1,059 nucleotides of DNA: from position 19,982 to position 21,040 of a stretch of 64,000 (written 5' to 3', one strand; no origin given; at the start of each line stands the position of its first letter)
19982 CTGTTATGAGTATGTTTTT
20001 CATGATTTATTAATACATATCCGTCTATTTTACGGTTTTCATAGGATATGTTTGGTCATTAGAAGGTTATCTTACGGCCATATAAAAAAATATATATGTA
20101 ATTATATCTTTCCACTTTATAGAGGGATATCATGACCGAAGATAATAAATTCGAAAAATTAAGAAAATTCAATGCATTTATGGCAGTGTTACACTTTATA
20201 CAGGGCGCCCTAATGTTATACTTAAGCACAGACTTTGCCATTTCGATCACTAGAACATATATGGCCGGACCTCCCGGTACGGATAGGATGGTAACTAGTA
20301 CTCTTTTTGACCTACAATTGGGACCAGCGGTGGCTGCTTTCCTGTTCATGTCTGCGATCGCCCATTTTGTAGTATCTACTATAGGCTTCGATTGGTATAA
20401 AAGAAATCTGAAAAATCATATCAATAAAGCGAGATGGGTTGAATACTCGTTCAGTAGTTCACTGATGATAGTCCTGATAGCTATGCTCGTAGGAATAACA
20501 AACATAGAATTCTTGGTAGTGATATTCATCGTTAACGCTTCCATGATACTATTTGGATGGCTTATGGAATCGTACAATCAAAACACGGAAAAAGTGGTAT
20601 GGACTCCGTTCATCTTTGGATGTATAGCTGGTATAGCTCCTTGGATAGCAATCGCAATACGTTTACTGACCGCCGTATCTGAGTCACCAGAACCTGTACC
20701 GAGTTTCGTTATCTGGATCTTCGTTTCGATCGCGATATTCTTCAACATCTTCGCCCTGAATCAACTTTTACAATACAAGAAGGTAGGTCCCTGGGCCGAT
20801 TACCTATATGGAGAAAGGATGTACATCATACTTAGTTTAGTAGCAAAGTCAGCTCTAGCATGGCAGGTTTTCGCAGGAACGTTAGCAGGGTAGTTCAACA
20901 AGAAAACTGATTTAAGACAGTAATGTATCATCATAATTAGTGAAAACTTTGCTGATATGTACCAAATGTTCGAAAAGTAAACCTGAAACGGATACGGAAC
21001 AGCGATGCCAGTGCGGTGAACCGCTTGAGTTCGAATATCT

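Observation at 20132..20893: Heliorhodopsin gene in an apparently anaerobic archaeal genome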

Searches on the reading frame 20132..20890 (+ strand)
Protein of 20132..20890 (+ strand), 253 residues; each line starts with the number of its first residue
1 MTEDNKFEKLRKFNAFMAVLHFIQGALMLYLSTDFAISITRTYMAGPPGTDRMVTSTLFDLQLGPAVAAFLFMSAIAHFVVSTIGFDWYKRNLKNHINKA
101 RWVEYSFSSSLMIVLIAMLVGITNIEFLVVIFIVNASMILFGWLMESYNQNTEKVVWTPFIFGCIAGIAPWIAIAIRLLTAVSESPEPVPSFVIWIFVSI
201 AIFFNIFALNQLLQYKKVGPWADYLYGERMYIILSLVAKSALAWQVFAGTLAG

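Call 4: search_protein_families(library=pfam, proteins=[window:20132-20890:+], max_evalue=1)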
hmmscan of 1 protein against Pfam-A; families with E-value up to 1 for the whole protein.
window:20132-20890:+ (253 aa): 2 families
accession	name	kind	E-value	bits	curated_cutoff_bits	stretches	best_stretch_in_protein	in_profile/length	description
PF18761.7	Heliorhodopsin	-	1.2e-104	349.4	26.7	1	10-251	1-242/242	Heliorhodopsin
PF16245.10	DUF4902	-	0.039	14.3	25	1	49-114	24-86/118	Domain of unknown function (DUF4902)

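Call 5: search_solved_structures(query=window:20132-20890:+, max_evalue=1, show_alignments=3)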
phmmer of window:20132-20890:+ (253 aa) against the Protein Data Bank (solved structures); distinct sequences matched with E-value up to 1: 6.
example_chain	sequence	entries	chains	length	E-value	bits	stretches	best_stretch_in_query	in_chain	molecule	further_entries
6is6_A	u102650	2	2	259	4.4e-76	258.8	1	3-251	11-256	heliorhodopsin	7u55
7clj_A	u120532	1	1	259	1.1e-75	257.6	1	3-251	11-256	heliorhodopsin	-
9ljj_A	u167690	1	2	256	3.4e-70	239.5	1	7-251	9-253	Heliorhodopsin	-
6su3_X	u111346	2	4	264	3.8e-70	239.4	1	7-251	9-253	48C12 heliorhodopsin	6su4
6uh3_A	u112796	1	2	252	4.7e-70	239.1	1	7-251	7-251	Heliorhodopsin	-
9vfc_A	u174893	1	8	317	2.5e-38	135.2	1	12-250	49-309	heliorhodopsin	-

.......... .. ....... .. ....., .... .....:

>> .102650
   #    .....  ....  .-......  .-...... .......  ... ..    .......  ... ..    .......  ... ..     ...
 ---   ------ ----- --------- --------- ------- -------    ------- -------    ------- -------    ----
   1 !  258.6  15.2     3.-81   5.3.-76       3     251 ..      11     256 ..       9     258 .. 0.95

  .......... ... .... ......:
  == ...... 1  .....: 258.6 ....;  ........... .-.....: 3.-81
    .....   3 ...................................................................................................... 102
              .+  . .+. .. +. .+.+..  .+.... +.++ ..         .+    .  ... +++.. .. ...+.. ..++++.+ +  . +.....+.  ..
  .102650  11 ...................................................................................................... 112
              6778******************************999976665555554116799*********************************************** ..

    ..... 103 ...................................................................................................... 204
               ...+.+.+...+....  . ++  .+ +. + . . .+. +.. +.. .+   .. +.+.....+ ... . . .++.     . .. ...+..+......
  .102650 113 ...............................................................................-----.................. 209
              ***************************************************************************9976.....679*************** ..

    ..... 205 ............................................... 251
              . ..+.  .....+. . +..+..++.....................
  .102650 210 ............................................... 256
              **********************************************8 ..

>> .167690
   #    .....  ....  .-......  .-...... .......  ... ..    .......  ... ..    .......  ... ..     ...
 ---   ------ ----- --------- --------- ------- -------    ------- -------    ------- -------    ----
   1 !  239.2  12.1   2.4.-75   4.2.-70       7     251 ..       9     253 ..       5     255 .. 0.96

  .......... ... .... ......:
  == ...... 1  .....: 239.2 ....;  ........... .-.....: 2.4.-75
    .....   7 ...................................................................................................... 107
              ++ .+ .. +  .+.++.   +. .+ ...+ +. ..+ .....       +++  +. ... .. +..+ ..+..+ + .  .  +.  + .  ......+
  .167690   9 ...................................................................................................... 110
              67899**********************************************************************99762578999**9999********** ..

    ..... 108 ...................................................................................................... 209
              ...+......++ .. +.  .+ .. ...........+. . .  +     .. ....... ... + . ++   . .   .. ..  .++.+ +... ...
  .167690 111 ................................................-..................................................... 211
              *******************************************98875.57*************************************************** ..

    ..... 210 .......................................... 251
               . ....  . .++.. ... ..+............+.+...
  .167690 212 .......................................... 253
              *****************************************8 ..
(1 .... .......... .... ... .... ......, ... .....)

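Call 6: search_protein_families(library=ncbifam, proteins=[window:20132-20890:+], max_evalue=1)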
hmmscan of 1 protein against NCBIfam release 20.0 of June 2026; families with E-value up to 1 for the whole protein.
window:20132-20890:+ (253 aa): 2 families
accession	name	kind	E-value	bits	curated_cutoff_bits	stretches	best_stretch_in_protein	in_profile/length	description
NF038020.1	HeR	equivalog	1.6e-105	352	100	1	10-251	1-244/244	heliorhodopsin HeR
NF053699.1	bfi_fam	equivalog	0.073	13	100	1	181-231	16-68/131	Bfi1 family immunity protein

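Call 10: find_homologous_proteins(query=window:20132-20890:+)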
Query window:20132-20890:+ (253 aa): 7999 proteins with E <= 0.001 among 8000 candidates; the best 120 are listed.
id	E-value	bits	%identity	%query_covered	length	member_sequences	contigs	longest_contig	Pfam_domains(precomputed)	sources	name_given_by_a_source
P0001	4.9e-161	552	100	100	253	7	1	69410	PF18761.8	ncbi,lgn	ncbi:MAG: heliorhodopsin HeR [Thermoplasmatota archaeon]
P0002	4.4e-146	503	89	100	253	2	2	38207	PF18761.8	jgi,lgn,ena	-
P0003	1.9e-141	488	88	100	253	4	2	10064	PF18761.8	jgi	-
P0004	3.1e-141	487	86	100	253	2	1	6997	PF18761.8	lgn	-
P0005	1.4e-140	485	87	100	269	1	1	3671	PF18761.8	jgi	-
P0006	5.7e-134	463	82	99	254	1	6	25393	PF18761.8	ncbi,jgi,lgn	-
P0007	7.6e-134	463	80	100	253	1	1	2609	PF18761.8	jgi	-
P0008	5.7e-133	460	80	99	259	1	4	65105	PF18761.8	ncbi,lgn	ncbi:MAG: heliorhodopsin HeR [Candidatus Natronoplasma sp.]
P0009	8.8e-132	456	82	99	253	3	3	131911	PF18761.8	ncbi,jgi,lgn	-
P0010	4.1e-129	447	77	100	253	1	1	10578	PF18761.8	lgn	-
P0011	5.9e-129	447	78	99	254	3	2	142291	PF18761.8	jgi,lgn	-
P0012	1.1e-128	446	79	99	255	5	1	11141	PF18761.8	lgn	-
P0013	1.2e-128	446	78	100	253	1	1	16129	PF18761.8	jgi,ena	-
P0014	1.4e-128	446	78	99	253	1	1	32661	PF18761.8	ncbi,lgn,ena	-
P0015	2.5e-128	445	79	100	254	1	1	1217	PF18761.8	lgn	-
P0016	4.2e-127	441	81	98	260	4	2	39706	PF18761.8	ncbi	-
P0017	2.8e-126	438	78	100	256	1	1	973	PF18761.8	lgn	-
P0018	6.5e-126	437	78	99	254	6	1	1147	PF18761.8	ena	-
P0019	1.7e-125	436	78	99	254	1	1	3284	PF18761.8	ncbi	-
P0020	1.8e-125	435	77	99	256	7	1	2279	PF18761.8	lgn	-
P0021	2.6e-125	435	76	100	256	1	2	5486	PF18761.8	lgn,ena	-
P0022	1.3e-124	433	76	100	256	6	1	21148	PF18761.8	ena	-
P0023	1.9e-124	432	77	100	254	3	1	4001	PF18761.8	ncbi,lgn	-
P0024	2.6e-124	432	77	100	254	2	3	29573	PF18761.8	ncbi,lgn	-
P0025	4.5e-124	431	76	99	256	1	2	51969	PF18761.8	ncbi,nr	ncbi:MAG: heliorhodopsin HeR [Candidatus Thermoplasmatota archaeon]|nr:heliorhodopsin HeR [Candidatu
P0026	7.5e-124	430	78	100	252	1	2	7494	PF18761.8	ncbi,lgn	ncbi:MAG: heliorhodopsin HeR [Candidatus Thermoplasmatota archaeon]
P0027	5.7e-121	421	76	99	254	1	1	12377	PF18761.8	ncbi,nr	ncbi:MAG: heliorhodopsin HeR [Candidatus Thermoplasmatota archaeon]|nr:heliorhodopsin HeR [Candidatu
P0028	1.8e-116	406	73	99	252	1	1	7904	PF18761.8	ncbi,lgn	-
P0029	2.5e-116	405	72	99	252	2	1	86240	PF18761.8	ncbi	-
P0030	1.6e-113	396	71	98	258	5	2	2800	PF18761.8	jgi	-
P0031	2.4e-113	396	71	98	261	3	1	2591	PF18761.8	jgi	-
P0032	5.0e-113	395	70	100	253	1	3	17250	PF18761.8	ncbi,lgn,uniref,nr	ncbi:hypothetical protein AKJ37_07455 [candidate division MSBL1 archaeon SCGC-AAA259I09]|uniref:Heli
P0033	6.7e-113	394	71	99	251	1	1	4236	PF18761.8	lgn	-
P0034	1.5e-112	393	70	100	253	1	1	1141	PF18761.8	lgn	-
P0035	1.7e-112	393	70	100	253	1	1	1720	PF18761.8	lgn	-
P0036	7.9e-112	391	70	99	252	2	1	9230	PF18761.8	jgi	-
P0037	1.0e-111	390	71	99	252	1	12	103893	PF18761.8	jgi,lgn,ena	-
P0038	2.6e-111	389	70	99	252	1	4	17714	PF18761.8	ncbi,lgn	-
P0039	3.0e-111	389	70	99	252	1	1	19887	PF18761.8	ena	-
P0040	4.3e-111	388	70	99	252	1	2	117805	PF18761.8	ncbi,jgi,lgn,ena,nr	ncbi:MAG: heliorhodopsin HeR [Halanaerobiales bacterium]|nr:heliorhodopsin HeR [Halanaerobiales bact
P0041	8.1e-111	387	71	98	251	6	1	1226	PF18761.8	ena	-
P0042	1.1e-110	387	70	99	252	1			PF18761.8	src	-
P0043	2.4e-110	386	70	99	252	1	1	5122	PF18761.8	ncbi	-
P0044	2.6e-110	386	69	99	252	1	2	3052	PF18761.8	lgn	-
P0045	3.8e-110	385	68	99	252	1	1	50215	PF18761.8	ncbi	ncbi:MAG: heliorhodopsin HeR [Halanaerobiales bacterium]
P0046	2.1e-109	383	69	99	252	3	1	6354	PF18761.8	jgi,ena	-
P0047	3.4e-109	382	72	98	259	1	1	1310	PF18761.8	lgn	-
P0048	6.1e-109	381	68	99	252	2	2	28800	PF18761.8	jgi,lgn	-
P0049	6.5e-109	381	69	98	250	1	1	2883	PF18761.8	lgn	-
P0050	9.8e-109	381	66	99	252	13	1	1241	PF18761.8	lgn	-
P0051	2.1e-108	379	68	99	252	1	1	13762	PF18761.8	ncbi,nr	ncbi:MAG: heliorhodopsin HeR [Halanaerobiales bacterium]|nr:heliorhodopsin HeR [Halanaerobiales bact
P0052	7.1e-108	378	67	99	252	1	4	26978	PF18761.8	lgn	-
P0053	7.3e-108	378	68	99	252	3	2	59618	PF18761.8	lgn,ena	-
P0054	8.7e-108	377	68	99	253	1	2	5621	PF18761.8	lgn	-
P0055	1.0e-107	377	68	98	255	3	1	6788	PF18761.8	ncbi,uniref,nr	ncbi:hypothetical protein AKJ64_02920 [candidate division MSBL1 archaeon SCGC-AAA259E17]|uniref:Heli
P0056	2.1e-107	376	67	99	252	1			PF18761.8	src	-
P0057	2.1e-107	376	67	99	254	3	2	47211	PF18761.8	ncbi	-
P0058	4.3e-107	375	67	99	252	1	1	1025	PF18761.8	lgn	-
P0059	3.9e-106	372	69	99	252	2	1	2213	PF18761.8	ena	-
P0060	1.3e-105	370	66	99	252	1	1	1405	PF18761.8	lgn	-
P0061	5.8e-105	368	65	99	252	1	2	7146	PF18761.8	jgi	jgi:hypothetical protein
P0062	7.3e-105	368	74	89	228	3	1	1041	PF18761.8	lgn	-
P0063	2.4e-104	366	66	99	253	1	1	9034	PF18761.8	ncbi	-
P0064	2.8e-104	366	67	99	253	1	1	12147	PF18761.8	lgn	-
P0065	2.7e-103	363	65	99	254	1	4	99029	PF18761.8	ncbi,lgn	ncbi:MAG: heliorhodopsin HeR [Candidatus Hadarchaeia archaeon]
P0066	1.3e-102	361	65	99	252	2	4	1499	PF18761.8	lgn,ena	-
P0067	2.3e-102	360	65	98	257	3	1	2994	PF18761.8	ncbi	ncbi:MAG: heliorhodopsin HeR [Candidatus Paceibacterota bacterium]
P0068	9.6e-102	358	65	99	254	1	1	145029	PF18761.8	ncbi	-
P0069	1.7e-100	354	64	99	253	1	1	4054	PF18761.8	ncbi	ncbi:MAG: heliorhodopsin HeR [Candidatus Paceibacterota bacterium]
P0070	1.8e-100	354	63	99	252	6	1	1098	PF18761.8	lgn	-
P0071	6.6e-100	352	62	99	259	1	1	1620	PF18761.8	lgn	-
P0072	1.1e-99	351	66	97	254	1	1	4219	PF18761.8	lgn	-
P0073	2.0e-99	350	64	99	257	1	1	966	PF18761.8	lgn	-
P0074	6.3e-98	345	71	89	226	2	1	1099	PF18761.8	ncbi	-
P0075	1.4e-97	344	66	93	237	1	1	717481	PF18761.8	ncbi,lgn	-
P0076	2.7e-97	343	66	93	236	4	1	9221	PF18761.8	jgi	-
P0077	4.1e-97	343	63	99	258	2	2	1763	PF18761.8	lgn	-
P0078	2.8e-96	340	73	84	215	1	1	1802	PF18761.8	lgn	-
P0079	1.4e-95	337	61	98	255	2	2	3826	PF18761.8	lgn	-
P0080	1.7e-93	331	64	99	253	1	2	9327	PF18761.8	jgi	jgi:hypothetical protein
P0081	1.7e-93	331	60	100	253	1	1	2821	PF18761.8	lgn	-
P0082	7.4e-93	329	62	98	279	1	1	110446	PF18761.8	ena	-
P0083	7.8e-93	329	62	99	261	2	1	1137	PF18761.8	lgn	-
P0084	8.5e-93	328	63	97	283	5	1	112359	PF18761.8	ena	-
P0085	3.8e-92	326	62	93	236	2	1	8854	PF18761.8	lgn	-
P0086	5.2e-92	326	60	99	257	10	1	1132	PF18761.8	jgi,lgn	-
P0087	5.5e-92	326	61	98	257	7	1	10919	PF18761.8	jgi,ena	-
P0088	1.1e-91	325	63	99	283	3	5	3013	PF18761.8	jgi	jgi:hypothetical protein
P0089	3.2e-91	323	62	99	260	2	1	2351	PF18761.8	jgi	-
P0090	4.5e-91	323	62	98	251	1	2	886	PF18761.8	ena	-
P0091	4.6e-91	323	60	99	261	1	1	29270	PF18761.8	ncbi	-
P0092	7.2e-91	322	62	98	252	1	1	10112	PF18761.8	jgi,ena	-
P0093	1.2e-90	321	62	97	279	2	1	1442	PF18761.8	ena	-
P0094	1.2e-90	321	60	99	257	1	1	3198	PF18761.8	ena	-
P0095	1.6e-90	321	62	99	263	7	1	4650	PF18761.8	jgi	jgi:hypothetical protein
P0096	1.6e-90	321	63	98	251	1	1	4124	PF18761.8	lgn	-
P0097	1.7e-90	321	61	100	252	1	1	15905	PF18761.8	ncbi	-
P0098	3.3e-90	320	61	99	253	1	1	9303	PF18761.8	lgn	-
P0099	6.8e-90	319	62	98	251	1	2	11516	PF18761.8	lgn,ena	-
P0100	7.1e-90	319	62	98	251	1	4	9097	PF18761.8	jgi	-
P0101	7.6e-90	319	60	98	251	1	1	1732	PF18761.8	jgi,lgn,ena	-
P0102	1.0e-89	318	62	98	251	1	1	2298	PF18761.8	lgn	-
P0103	1.2e-89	318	60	99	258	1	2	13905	PF18761.8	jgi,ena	-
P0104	1.4e-89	318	60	99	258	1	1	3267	PF18761.8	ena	-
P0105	1.4e-89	318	61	98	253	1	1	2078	PF18761.8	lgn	-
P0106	1.5e-89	318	60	99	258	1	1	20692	PF18761.8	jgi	-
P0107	1.8e-89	318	61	98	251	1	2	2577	PF18761.8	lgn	-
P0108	1.8e-89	318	58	99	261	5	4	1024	PF18761.8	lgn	-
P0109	1.8e-89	317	61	98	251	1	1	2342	PF18761.8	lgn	-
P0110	2.4e-89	317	61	98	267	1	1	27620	PF18761.8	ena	-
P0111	2.5e-89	317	61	98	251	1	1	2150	PF18761.8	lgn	-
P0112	3.0e-89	317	61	98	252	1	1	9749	PF18761.8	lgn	-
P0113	3.0e-89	317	59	99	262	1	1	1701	PF18761.8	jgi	jgi:hypothetical protein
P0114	3.1e-89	317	60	99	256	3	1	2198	PF18761.8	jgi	jgi:hypothetical protein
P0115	3.1e-89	317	60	98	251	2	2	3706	PF18761.8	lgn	-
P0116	5.0e-89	316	60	99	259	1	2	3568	PF18761.8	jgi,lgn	-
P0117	5.6e-89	316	62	99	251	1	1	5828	PF18761.8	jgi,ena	-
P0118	6.2e-89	316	61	98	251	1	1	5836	PF18761.8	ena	-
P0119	7.1e-89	316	59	99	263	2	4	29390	PF18761.8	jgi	jgi:hypothetical protein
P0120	8.4e-89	315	62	98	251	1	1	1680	PF18761.8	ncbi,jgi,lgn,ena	ncbi:MAG: heliorhodopsin HeR [bacterium]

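Call 11: find_encoding_contigs(protein=window:20132-20890:+, flank=10000)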
Protein window:20132-20890:+ (253 aa): 1 contig read that carries it; 1 place shown.
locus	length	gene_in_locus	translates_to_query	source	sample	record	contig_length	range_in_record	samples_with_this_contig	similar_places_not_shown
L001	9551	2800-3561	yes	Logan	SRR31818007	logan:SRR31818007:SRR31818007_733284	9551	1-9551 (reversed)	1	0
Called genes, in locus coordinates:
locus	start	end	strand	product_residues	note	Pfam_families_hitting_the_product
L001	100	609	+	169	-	-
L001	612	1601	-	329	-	-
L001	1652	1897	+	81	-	-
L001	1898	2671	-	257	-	PF24827:AstE_AspA_cat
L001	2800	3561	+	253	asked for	PF18761:Heliorhodopsin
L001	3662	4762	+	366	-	PF00291:PALP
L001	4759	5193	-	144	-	PF13527:Acetyltransf_9 (weak), PF00583:Acetyltransf_1, PF13673:Acetyltransf_10, PF13508:Acetyltransf_7, PF08445:FR47 (weak)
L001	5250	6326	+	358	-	PF26466:DNA_primase_lrg_N (weak), PF04104:DNA_primase_lrg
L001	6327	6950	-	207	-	PF01066:CDP-OH_P_transf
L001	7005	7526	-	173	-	PF13207:AAA_17, PF13238:AAA_18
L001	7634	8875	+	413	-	PF13742:tRNA_anti_2, PF01336:tRNA_anti-codon, PF02601:Exonuc_VII_L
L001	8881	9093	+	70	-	PF02609:Exonuc_VII_S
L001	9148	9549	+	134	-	?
